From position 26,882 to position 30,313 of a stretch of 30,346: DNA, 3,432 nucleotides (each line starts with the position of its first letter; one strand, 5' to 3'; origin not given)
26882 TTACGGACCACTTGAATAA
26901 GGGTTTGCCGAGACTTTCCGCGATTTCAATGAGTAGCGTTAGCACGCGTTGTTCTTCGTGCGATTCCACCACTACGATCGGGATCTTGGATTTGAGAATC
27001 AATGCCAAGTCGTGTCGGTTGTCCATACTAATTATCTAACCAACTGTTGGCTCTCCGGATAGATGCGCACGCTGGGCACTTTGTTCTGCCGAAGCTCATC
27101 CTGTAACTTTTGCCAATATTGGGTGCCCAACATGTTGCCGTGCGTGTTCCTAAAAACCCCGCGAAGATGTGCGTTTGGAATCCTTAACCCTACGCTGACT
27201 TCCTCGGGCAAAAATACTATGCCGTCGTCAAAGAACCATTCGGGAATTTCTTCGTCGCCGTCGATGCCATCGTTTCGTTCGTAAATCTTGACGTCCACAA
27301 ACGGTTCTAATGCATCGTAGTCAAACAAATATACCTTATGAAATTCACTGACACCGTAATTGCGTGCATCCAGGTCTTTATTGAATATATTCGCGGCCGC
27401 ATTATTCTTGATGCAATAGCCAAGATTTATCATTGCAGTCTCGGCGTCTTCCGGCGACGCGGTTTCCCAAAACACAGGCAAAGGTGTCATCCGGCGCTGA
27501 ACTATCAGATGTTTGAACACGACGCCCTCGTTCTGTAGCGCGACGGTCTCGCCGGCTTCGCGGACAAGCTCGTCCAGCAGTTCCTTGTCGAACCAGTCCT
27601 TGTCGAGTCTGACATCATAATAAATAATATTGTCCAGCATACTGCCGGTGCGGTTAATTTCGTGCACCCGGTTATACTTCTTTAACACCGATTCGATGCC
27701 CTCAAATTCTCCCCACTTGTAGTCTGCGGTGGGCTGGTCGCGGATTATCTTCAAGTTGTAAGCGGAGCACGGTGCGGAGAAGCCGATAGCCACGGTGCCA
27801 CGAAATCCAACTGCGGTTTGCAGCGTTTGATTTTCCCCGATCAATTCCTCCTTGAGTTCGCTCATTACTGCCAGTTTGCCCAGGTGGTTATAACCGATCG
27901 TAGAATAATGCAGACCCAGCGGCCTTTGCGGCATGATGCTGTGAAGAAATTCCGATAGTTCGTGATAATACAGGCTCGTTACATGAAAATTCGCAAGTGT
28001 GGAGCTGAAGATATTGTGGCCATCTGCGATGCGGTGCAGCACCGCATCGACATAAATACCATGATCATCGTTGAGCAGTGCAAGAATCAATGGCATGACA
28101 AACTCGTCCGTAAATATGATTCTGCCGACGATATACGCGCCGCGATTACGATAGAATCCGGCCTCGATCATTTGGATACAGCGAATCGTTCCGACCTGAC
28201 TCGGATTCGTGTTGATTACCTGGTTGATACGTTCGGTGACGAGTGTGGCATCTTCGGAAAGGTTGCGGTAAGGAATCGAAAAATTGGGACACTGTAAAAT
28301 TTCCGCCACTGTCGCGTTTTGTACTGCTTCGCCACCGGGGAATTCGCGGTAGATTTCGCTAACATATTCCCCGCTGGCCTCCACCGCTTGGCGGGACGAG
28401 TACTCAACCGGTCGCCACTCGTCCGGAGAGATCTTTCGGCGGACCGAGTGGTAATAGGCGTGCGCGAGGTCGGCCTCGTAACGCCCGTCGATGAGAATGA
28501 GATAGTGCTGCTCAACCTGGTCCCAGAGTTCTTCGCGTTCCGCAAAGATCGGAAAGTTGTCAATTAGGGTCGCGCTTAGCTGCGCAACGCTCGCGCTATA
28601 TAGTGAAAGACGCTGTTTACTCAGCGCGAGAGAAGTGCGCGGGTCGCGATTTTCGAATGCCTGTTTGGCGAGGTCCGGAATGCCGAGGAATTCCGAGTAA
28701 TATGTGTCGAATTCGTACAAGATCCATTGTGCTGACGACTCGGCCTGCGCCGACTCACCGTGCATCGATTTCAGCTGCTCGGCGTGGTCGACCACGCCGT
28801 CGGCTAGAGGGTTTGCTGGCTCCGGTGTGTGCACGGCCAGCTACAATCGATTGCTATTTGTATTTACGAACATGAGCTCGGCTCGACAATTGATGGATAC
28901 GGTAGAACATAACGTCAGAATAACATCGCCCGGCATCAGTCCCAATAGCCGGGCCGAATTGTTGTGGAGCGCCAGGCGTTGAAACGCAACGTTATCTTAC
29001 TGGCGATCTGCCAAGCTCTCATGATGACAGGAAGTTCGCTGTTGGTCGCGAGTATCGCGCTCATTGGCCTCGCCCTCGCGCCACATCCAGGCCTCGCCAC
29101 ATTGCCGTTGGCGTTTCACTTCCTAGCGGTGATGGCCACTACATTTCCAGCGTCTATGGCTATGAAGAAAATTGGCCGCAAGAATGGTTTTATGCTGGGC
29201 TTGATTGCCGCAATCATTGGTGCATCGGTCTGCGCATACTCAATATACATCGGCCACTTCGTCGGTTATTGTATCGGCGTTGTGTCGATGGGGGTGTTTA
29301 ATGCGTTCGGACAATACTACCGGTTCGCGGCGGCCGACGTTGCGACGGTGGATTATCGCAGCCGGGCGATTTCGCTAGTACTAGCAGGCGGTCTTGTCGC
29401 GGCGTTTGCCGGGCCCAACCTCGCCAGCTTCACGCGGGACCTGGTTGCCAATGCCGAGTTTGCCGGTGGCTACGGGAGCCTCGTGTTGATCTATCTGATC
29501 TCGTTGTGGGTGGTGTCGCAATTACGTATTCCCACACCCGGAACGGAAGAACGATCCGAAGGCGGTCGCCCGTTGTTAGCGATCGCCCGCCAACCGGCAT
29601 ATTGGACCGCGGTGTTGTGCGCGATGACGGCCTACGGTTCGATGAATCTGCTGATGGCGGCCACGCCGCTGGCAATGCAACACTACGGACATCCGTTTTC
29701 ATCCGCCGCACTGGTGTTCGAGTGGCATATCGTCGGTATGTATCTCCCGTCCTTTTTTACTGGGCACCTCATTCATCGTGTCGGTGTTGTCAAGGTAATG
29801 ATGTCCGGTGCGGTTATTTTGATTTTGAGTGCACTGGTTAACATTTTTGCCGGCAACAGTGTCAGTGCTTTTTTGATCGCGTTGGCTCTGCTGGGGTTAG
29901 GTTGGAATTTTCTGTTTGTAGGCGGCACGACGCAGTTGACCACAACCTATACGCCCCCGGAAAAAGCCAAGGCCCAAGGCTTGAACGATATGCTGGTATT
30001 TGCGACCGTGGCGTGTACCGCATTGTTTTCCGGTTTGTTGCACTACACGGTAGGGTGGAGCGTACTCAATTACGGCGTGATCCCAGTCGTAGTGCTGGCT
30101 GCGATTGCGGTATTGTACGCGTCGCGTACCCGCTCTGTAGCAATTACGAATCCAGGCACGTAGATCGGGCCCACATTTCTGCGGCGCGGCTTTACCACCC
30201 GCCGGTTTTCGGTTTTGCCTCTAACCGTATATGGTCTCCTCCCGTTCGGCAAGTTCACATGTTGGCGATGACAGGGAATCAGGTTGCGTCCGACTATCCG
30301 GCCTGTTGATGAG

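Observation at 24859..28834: AceK (isocitrate dehydrogenase kinase/phosphatase) homolog translationally coupled to an AAA+ ATPase, followed by a GST, with no aceA/aceB present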

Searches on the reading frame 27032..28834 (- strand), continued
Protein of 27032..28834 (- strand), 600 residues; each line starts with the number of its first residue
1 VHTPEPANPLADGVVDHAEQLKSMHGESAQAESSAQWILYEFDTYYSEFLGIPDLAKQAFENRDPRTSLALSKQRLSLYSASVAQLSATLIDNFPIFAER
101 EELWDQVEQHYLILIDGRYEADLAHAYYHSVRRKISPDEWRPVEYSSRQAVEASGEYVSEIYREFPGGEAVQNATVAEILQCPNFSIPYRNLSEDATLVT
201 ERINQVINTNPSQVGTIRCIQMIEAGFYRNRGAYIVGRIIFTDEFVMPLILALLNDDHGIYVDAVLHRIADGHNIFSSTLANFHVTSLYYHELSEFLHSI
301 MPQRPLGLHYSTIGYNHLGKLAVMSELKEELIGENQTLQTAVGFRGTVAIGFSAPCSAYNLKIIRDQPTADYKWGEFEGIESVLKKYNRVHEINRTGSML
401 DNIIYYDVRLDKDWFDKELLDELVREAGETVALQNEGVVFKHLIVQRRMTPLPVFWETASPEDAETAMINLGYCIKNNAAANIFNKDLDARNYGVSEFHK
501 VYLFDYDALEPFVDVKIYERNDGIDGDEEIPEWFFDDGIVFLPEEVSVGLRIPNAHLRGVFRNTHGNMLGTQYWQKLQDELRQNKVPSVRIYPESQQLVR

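Call 23: search_solved_structures(query=window:27032-28834:-, show_alignments=1)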
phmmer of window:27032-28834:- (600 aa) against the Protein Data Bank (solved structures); distinct sequences matched with E-value up to 0.001: 3.
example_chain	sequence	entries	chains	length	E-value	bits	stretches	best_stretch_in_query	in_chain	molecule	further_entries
3eps_A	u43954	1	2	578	1.4e-42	149.1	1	35-596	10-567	Isocitrate dehydrogenase kinase/phosphatase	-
3lc6_A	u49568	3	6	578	1.4e-42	149.1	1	35-596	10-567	Isocitrate dehydrogenase kinase/phosphatase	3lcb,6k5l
4p69_A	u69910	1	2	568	1.8e-41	145.5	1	35-596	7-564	Isocitrate dehydrogenase kinase/phosphatase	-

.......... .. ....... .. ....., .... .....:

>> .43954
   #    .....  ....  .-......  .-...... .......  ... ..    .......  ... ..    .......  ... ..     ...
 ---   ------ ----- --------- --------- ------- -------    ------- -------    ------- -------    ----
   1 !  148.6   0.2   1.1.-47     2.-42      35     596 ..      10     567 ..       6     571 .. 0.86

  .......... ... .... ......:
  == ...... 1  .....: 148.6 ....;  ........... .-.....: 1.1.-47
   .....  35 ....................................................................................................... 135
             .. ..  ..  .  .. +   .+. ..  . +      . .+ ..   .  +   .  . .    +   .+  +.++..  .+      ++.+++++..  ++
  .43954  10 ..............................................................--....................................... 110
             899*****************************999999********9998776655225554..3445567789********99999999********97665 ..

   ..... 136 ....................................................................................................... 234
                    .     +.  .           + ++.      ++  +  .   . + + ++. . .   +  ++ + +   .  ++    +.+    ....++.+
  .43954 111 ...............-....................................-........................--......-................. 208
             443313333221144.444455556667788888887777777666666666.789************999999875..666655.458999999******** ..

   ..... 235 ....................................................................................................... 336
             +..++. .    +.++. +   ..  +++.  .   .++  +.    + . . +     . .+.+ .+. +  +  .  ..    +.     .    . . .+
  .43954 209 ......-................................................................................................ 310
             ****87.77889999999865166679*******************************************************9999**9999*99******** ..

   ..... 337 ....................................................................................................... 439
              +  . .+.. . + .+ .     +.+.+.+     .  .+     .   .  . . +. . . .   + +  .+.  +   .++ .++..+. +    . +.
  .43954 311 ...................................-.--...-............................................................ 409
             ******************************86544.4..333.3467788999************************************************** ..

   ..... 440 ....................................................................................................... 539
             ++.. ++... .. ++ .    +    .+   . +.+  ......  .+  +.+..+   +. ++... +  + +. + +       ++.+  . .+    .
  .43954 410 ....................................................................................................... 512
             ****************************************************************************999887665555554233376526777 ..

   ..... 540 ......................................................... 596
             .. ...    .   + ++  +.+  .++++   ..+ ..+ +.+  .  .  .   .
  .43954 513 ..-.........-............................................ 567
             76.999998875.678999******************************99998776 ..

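Call 25: search_protein_families(library=padloc, proteins=[window:27032-28834:-], max_evalue=0.01)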
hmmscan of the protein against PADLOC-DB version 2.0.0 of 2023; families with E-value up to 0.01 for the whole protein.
window:27032-28834:- (600 aa): 0 families

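Call 31: find_encoding_contigs(protein=P0124, flank=6000, max_places=1)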
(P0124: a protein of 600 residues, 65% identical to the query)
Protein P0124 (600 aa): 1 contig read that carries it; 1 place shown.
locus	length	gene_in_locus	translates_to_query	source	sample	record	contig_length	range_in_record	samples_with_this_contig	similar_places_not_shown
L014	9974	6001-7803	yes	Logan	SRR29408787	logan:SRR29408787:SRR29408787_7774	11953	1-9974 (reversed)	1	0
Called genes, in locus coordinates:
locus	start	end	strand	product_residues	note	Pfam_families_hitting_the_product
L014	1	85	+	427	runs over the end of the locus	PF06808:DctM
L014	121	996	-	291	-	PF02826:2-Hacid_dh_C (weak), PF03446:NAD_binding_2, PF14833:NAD_binding_11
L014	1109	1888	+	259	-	PF00378:ECH_1, PF16113:ECH_2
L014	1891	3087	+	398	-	PF02515:CoA_transf_3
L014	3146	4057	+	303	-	PF00701:DHDPS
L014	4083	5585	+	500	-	PF00501:AMP-binding, PF13193:AMP-binding_C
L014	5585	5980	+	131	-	PF08327:AHSA1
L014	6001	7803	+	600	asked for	PF20423:AceK_regulatory, PF06315:AceK_kinase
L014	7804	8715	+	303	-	PF02574:S-methyl_trans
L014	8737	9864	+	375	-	PF00174:Oxidored_molyb, PF03404:Mo-co_dimer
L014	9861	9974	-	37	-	?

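Call 34: find_related_loci(query=A2, collection=metagenome_contigs, flank=6000)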
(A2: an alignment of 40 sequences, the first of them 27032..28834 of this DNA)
Query A2 (600 aa) in metagenome_contigs; peptide patterns used: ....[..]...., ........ (x = any residue, [..] = any of these).
515 stretches matched a pattern; 366 encode a relative of the query (tblastn E <= 1e-3); the best 80 are kept; 80 distinct loci.
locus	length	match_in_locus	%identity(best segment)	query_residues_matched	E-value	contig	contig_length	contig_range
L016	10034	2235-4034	89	1-600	0e+0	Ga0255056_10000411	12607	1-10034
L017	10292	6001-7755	63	15-600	0e+0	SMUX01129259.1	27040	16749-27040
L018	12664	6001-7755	63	15-600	0e+0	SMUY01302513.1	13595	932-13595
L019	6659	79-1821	63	16-598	0e+0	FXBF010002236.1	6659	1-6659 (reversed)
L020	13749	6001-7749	63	16-600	0e+0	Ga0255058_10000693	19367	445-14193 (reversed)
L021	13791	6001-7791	62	1-600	0e+0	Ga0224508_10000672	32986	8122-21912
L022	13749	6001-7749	63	16-600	0e+0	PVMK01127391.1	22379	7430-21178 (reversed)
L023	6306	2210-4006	62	4-598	0e+0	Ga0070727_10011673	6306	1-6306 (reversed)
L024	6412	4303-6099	62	4-598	0e+0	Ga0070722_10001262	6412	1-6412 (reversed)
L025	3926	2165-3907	62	16-598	0e+0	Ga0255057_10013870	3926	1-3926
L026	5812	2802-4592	62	2-600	0e+0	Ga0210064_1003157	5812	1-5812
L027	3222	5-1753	61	16-600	0e+0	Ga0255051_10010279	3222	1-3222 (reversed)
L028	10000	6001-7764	61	4-598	0e+0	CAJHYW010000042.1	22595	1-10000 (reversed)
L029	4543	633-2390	59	15-600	0e+0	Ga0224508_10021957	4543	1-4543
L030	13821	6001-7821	61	3-600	0e+0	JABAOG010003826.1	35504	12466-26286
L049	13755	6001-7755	56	16-600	0e+0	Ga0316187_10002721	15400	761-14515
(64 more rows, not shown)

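Call 44: search_protein_families(library=pfam, proteins=[L049:7764-8789:+, L049:4137-5939:+, L049:2732-4153:+, L049:8806-9375:+, L049:11238-13115:+], max_evalue=0.001)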
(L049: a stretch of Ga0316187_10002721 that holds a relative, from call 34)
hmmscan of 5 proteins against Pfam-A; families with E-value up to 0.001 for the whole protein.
L049:7764-8789:+ (341 aa): 0 families

L049:4137-5939:+ (600 aa): 1 family
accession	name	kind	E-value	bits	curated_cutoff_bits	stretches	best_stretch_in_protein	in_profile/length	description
PF00654.25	Voltage_CLC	-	5.1e-82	276.3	24.8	1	98-436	1-346/346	Voltage gated chloride channel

L049:2732-4153:+ (473 aa): 4 families
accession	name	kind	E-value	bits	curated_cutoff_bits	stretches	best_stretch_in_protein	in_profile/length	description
PF02878.22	PGM_PMM_I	-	1.4e-35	122.4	22.5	1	22-152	2-135/138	Phosphoglucomutase/phosphomannomutase, alpha/beta/alpha domain I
PF02879.22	PGM_PMM_II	-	4.5e-30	104.7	29.3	1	167-265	1-103/103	Phosphoglucomutase/phosphomannomutase, alpha/beta/alpha domain II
PF02880.22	PGM_PMM_III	-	3.9e-25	88.6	20.7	1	270-378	2-112/115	Phosphoglucomutase/phosphomannomutase, alpha/beta/alpha domain III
PF00408.26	PGM_PMM_IV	-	3.2e-13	50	23.1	1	401-459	8-66/68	Phosphoglucomutase/phosphomannomutase, C-terminal domain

L049:8806-9375:+ (189 aa): 1 family
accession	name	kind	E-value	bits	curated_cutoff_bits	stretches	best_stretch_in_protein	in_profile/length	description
PF00775.27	Dioxygenase_C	-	3e-28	98.9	27.3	1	35-188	4-181/182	Dioxygenase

L049:11238-13115:+ (625 aa): 2 families
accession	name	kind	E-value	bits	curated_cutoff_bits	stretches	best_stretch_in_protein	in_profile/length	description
PF00656.27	Peptidase_C14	-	7.3e-21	75.4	21.4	1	374-597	3-224/233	Caspase domain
PF09136.16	Glucodextran_B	-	0.00039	20.7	27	0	291-346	21-75/83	Glucodextranase, domain B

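Call 67: search_protein_representatives(protein=window:27032-28834:-)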
Query: 600 residues. Proteins with E-value up to 0.001 (for the whole library): 983; up to 1e-10: 555; up to 1e-30: 221. The best 150 are listed.
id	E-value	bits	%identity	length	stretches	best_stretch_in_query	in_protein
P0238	2.9e-228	775.6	57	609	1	7-600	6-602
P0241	1.1e-182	625.0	59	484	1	115-596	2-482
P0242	9.6e-179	612.0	49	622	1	26-596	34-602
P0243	2.4e-174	597.5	47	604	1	31-598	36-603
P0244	4.8e-172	589.9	48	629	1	28-597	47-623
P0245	1.4e-160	552.0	48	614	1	28-600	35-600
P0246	1.9e-149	515.3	54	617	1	15-465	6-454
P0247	1.3e-143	496.1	70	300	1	301-600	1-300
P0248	8.2e-139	480.2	58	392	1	55-434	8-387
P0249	6.2e-136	470.7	56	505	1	214-598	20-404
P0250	5.6e-128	444.4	55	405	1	11-371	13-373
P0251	1.3e-99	350.7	45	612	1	28-460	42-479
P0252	4.7e-99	348.9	26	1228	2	31-538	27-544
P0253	2.1e-93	330.2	52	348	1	32-329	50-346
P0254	1.2e-83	298.0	42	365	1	35-391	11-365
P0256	1.4e-79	284.6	32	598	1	32-598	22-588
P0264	1.7e-67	244.6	31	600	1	23-594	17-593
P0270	1.3e-63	231.9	32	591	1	33-589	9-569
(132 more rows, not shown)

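Call 89: list_cluster_members(proteins=[P0238, P0242, P0243, P0244, P0245, P0256, P0264, P0270])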
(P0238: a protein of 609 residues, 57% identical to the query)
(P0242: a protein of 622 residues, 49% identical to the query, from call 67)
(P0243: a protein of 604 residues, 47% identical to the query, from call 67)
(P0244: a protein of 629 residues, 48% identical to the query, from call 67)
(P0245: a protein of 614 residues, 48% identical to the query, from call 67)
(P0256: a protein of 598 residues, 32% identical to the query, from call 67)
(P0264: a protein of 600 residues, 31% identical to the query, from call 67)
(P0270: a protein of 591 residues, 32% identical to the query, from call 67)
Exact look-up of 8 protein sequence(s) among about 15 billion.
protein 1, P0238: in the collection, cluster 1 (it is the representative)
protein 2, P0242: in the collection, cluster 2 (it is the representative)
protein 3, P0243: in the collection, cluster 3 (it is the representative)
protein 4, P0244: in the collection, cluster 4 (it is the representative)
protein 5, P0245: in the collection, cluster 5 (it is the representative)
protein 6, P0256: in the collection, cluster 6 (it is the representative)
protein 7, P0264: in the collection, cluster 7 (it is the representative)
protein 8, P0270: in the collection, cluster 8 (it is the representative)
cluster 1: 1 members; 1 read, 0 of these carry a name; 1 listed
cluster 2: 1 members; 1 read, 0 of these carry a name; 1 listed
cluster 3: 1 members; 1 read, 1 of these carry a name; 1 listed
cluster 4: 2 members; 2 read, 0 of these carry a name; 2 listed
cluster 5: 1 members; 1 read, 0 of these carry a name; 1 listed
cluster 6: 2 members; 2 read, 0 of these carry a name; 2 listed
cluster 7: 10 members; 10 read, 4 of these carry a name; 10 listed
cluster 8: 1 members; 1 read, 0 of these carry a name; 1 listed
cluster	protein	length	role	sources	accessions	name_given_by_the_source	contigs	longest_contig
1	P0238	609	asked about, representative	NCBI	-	-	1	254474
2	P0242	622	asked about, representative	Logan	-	-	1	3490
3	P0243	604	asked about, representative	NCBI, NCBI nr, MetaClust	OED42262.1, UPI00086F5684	hypothetical protein AB833_06305 [Chromatiales bacterium (ex Bugula neritina AB1)] | status=active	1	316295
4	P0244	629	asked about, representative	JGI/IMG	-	-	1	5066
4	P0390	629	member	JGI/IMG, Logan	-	-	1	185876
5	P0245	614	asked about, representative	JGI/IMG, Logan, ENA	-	-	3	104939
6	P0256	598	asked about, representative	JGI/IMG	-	-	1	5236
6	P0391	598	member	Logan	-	-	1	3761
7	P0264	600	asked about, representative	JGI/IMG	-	-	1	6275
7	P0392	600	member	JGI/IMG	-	isocitrate dehydrogenase kinase/phosphatase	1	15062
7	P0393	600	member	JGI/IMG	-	isocitrate dehydrogenase kinase/phosphatase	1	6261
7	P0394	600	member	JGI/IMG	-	isocitrate dehydrogenase kinase/phosphatase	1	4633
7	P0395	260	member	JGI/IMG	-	isocitrate dehydrogenase kinase/phosphatase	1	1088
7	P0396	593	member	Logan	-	-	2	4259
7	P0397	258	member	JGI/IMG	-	-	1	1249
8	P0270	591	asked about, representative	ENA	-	-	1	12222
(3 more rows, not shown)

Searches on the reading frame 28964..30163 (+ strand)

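Call 3: search_protein_families(library=pfam, proteins=[window:28964-30163:+], max_evalue=0.01)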
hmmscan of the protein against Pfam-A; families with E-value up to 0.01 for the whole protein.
window:28964-30163:+ (399 aa): 3 families
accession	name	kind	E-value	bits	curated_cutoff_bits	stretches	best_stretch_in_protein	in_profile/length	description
PF07690.21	MFS_1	-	6.6e-26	91.5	33.4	2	217-389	2-175/347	Major Facilitator Superfamily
PF00083.30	Sugar_tr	-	0.00039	19.9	22.3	0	57-180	301-432/452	Sugar (and other) transporter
PF13347.12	MFS_2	-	0.0005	19.2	27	1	135-318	140-332/427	MFS/sugar transport protein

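Call 4: search_protein_families(library=ncbifam, proteins=[window:28964-30163:+], max_evalue=0.01)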
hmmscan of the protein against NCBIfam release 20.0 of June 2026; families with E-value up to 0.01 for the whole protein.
window:28964-30163:+ (399 aa): 2 families
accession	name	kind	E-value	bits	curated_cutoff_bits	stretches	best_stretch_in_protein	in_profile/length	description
TIGR00880.1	2_A_01_02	superfamily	2.4e-08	34.2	131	2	262-384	14-135/141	multidrug resistance protein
TIGR00879.1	SP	subfamily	0.007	15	237.8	0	56-124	360-429/510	sugar porter family MFS transporter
